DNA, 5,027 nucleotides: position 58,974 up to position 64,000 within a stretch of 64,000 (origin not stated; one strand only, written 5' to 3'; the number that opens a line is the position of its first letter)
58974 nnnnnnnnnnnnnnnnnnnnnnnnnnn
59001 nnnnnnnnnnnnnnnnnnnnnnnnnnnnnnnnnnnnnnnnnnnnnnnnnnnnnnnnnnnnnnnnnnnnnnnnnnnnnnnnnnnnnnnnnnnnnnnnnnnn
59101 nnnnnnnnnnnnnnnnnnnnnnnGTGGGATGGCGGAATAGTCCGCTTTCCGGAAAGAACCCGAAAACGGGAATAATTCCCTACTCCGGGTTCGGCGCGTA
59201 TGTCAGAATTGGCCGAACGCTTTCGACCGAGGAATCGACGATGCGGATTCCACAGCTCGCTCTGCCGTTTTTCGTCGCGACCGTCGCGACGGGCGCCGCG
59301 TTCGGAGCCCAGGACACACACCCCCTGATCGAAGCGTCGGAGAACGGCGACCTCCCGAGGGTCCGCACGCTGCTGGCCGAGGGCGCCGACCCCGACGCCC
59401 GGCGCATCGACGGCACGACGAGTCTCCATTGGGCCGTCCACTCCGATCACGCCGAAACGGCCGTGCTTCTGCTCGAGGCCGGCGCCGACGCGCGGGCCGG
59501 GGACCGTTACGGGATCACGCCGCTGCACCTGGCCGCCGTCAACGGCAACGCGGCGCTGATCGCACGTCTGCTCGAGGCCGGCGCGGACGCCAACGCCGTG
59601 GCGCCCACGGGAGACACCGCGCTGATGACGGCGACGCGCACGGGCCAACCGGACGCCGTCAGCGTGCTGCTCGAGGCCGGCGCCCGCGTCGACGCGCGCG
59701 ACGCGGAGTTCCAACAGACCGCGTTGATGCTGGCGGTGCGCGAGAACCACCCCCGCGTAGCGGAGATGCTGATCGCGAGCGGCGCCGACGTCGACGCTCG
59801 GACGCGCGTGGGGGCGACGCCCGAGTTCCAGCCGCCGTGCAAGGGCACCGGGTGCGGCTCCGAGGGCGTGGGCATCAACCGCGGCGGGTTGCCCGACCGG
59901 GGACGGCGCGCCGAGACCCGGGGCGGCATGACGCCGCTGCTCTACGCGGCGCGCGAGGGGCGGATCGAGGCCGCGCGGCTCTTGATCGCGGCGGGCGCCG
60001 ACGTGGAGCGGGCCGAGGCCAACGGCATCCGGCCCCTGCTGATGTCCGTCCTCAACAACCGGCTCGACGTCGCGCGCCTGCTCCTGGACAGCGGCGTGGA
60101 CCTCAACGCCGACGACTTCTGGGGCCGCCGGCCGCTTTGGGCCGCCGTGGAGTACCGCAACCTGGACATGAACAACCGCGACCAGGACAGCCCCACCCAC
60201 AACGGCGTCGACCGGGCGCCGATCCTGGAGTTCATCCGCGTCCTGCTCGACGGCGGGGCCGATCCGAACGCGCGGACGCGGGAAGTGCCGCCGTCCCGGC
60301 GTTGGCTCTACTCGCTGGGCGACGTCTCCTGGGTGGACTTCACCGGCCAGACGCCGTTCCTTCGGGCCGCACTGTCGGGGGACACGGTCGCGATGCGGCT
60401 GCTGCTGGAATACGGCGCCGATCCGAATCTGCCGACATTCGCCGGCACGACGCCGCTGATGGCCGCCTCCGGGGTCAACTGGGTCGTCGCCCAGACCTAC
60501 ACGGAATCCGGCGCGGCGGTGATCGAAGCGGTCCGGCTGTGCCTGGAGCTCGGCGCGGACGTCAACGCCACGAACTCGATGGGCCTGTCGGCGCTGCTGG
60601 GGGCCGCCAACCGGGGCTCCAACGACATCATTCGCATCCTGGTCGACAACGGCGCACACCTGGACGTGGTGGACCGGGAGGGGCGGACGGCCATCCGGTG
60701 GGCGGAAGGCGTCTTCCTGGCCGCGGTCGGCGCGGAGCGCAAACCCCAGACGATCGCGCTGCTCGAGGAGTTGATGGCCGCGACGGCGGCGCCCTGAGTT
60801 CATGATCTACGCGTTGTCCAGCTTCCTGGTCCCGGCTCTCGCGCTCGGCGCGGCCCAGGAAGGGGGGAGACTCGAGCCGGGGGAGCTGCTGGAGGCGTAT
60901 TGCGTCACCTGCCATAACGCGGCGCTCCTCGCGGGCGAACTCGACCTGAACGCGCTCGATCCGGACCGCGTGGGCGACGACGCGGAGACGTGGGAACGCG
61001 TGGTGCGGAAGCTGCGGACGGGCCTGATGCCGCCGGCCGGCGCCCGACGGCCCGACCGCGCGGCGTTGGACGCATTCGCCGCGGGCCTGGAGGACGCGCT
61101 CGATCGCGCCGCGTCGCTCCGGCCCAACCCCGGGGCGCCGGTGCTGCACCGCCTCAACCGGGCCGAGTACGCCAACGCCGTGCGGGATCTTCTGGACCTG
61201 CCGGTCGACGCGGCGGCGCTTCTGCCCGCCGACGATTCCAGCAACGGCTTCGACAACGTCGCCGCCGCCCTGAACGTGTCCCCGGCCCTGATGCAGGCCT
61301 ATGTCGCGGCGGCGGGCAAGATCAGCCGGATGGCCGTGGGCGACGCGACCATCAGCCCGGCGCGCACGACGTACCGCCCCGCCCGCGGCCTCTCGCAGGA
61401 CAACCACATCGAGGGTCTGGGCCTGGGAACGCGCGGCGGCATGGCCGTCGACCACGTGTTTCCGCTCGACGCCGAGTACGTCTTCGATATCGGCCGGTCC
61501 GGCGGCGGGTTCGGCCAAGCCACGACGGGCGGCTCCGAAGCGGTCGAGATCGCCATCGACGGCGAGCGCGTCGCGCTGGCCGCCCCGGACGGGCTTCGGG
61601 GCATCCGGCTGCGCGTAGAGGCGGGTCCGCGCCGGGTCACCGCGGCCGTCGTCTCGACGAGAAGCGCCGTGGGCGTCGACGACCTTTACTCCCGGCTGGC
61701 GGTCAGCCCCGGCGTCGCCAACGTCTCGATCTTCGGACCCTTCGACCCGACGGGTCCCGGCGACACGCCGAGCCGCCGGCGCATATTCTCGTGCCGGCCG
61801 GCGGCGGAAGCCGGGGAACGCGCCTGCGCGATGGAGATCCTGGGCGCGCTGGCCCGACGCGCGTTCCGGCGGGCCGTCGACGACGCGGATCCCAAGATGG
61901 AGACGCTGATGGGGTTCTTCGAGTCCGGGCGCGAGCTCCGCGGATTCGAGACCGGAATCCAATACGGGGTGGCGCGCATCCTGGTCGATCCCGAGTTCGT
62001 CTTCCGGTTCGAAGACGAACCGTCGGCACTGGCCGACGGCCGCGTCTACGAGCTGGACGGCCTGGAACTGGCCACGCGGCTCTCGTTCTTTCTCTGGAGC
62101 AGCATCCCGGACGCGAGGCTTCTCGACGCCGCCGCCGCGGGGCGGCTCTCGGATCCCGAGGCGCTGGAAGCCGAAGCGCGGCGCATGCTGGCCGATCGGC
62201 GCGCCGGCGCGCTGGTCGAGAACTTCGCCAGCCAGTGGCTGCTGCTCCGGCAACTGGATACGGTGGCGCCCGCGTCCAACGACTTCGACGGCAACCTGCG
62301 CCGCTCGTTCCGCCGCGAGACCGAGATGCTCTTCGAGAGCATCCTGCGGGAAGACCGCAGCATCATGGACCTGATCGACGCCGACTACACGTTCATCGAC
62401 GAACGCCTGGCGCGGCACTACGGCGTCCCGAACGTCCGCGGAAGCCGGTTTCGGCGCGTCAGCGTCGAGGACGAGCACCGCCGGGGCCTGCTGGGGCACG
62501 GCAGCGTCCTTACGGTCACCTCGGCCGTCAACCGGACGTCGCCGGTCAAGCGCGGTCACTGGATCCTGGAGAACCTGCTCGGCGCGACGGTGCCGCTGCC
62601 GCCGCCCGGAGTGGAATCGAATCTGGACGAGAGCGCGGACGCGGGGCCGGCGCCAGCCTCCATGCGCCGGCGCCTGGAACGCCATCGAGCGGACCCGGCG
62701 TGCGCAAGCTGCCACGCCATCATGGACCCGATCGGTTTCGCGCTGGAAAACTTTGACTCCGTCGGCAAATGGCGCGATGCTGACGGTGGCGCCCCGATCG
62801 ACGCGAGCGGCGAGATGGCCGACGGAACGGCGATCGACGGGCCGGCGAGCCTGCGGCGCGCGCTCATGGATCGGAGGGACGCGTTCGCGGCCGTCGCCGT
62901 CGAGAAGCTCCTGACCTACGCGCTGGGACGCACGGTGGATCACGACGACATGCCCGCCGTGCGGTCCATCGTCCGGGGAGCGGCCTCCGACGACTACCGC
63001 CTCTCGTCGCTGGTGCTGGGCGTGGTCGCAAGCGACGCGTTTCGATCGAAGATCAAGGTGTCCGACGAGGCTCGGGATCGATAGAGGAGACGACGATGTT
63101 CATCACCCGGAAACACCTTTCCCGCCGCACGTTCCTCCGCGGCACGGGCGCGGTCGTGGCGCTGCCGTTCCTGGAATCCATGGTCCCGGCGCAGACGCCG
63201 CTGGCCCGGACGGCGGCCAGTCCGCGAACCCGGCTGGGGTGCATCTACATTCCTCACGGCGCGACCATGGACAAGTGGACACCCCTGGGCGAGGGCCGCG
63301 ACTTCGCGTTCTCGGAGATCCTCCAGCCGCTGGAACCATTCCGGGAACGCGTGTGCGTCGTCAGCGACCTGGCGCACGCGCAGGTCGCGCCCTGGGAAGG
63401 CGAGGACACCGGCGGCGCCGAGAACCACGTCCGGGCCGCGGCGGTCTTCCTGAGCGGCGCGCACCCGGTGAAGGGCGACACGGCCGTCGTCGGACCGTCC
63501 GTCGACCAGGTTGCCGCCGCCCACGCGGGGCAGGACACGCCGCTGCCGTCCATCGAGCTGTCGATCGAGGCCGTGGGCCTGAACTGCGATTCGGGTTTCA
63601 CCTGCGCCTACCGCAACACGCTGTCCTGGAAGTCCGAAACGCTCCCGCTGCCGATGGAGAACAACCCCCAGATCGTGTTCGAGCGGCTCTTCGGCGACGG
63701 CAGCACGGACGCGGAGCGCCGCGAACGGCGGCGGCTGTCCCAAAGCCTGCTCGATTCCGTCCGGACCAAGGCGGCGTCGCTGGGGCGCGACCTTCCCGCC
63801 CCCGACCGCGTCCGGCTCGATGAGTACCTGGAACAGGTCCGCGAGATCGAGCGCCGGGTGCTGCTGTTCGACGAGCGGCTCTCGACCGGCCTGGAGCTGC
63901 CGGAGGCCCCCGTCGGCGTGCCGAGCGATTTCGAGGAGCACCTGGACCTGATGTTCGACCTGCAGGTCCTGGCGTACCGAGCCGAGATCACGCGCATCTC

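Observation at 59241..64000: Second DUF1592-DUF1552-ankyrin system with permuted gene order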

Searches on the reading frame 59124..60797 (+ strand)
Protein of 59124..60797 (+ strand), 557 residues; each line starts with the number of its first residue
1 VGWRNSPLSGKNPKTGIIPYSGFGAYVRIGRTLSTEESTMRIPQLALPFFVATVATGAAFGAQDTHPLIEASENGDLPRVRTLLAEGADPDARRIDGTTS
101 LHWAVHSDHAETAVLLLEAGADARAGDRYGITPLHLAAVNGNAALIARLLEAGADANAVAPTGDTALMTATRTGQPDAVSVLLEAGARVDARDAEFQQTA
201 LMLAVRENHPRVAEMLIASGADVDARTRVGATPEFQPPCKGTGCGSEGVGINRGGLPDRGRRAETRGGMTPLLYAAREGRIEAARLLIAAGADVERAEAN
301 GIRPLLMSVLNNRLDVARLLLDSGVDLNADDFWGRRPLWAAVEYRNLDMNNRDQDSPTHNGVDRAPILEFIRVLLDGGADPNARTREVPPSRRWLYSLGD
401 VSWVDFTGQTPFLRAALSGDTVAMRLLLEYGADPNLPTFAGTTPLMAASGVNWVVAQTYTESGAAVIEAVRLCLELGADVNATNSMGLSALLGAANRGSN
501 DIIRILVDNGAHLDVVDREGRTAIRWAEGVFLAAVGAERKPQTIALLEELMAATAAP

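Call 3: search_protein_families(library=pfam, proteins=[window:59124-60797:+], max_evalue=0.01)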
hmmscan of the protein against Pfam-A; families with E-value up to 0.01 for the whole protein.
window:59124-60797:+ (557 aa): 7 families
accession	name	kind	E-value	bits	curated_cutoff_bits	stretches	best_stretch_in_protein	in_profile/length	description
PF12796.13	Ank_2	-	1.3e-63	212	27.3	6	68-158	1-88/90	Ankyrin repeats (3 copies)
PF00023.36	Ank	-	1.8e-61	201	21.1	6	198-227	3-32/33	Ankyrin repeat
PF13637.12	Ank_4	-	9.6e-47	156.4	22.7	6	272-321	1-50/50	Ankyrin repeats (many copies)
PF13606.12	Ank_3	-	6.8e-46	148.7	22.3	4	129-158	1-30/30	Ankyrin repeat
PF13857.12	Ank_5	-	6.3e-41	138.4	27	4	116-167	1-53/56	Ankyrin repeats (many copies)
PF24521.3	Ank_KRIT1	-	1.2e-09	38.5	80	0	133-218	21-106/149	KRIT1 ankyrin-repeats domain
PF23745.1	ANK_LRRK2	-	5.6e-08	33.1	27.5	0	192-228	26-62/130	LRRK2 ANK repeat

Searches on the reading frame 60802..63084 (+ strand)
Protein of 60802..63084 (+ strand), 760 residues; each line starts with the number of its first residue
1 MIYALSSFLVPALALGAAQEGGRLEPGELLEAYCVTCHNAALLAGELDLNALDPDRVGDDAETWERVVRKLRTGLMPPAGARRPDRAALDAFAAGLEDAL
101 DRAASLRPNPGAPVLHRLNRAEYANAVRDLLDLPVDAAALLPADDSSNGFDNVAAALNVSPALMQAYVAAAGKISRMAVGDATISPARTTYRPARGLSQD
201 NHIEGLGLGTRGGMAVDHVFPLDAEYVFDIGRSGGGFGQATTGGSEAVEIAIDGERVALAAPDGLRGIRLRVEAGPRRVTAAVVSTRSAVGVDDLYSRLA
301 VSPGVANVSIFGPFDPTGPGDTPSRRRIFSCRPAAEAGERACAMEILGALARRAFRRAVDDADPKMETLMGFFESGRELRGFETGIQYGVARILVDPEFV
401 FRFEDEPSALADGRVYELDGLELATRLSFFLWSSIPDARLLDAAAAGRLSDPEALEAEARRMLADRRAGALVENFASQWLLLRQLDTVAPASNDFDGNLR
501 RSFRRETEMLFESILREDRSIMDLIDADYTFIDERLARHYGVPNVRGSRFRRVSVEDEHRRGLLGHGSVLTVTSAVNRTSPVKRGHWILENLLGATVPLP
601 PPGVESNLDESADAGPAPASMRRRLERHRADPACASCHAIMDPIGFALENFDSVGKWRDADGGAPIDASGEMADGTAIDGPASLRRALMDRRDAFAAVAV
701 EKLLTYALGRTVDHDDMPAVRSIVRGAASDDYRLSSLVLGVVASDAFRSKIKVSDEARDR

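Call 3: search_protein_families(library=pfam, proteins=[window:60802-63084:+], max_evalue=0.01)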
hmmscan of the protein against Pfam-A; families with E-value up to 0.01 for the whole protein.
window:60802-63084:+ (760 aa): 7 families
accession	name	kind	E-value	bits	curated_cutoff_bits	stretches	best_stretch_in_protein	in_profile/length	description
PF07631.16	PSD4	-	1.2e-42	145.9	23.3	1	418-542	1-128/128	Protein of unknown function (DUF1592)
PF07627.16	PSCyt3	-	7.2e-34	116.4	27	1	560-660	1-97/98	Protein of unknown function (DUF1588)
PF07626.16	PSD3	-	1e-23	84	23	1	117-179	2-64/65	Protein of unknown function (DUF1587)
PF07624.16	PSD2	-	7.9e-22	77.2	25.8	1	674-747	1-74/74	Protein of unknown function (DUF1585)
PF07637.16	PSD5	-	1.7e-12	47.9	34.2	1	342-404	1-62/62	Protein of unknown function (DUF1595)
PF13442.11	Cytochrome_CBB3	-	5.7e-06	27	27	1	28-89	8-61/68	Cytochrome C oxidase, cbb3-type, subunit III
PF07635.16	PSCyt1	-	1.8e-05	25.7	22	1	34-80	1-59/59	Planctomycete cytochrome C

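Call 35: find_encoding_contigs(protein=window:60802-63084:+, flank=3000, max_places=3)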
Protein window:60802-63084:+ (760 aa): 1 contig read that carries it; 1 place shown.
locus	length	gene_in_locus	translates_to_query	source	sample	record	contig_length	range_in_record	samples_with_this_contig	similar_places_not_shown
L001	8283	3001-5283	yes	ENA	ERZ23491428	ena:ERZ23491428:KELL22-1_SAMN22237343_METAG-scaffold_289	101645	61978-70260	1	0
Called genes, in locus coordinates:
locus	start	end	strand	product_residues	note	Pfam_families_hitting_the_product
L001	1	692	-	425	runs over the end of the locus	PF01637:ATPase_2 (faint), PF13191:AAA_16 (faint), PF13173:AAA_14 (weak), PF13401:AAA_22 (weak), PF13173:AAA_14, PF13635:DUF4143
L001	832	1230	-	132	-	PF11141:DUF2914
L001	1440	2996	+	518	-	PF12796:Ank_2, PF13637:Ank_4 (weak), PF13857:Ank_5 (weak), PF13637:Ank_4 (weak), PF13857:Ank_5 (weak), PF13637:Ank_4 (weak), PF12796:Ank_2, PF12796:Ank_2, +6 more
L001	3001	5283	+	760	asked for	PF13442:Cytochrome_CBB3 (faint), PF07635:PSCyt1 (faint), PF07626:PSD3, PF07637:PSD5, PF07631:PSD4, PF07627:PSCyt3, PF07624:PSD2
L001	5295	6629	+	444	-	PF07586:HXXSHH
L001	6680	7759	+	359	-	PF13145:Rotamase_2 (weak), PF00639:Rotamase, PF13424:TPR_12 (weak), PF24885:TPR_NPHP3, PF13374:TPR_10, PF13424:TPR_12, PF13424:TPR_12, PF13424:TPR_12, +7 more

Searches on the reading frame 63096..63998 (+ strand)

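Call 3: search_protein_families(library=pfam, proteins=[window:63096-63998:+], max_evalue=0.01)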
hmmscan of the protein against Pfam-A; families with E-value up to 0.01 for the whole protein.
window:63096-63998:+ (301 aa): 2 families
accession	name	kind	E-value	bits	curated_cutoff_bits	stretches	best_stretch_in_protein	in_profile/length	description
PF07586.16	HXXSHH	-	9.7e-67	226.1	30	1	46-301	1-256/307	Protein of unknown function (DUF1552)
PF10518.14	TAT_signal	-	9.3e-05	22.6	22.7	1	7-24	1-18/21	TAT (twin-arginine translocation) pathway signal sequence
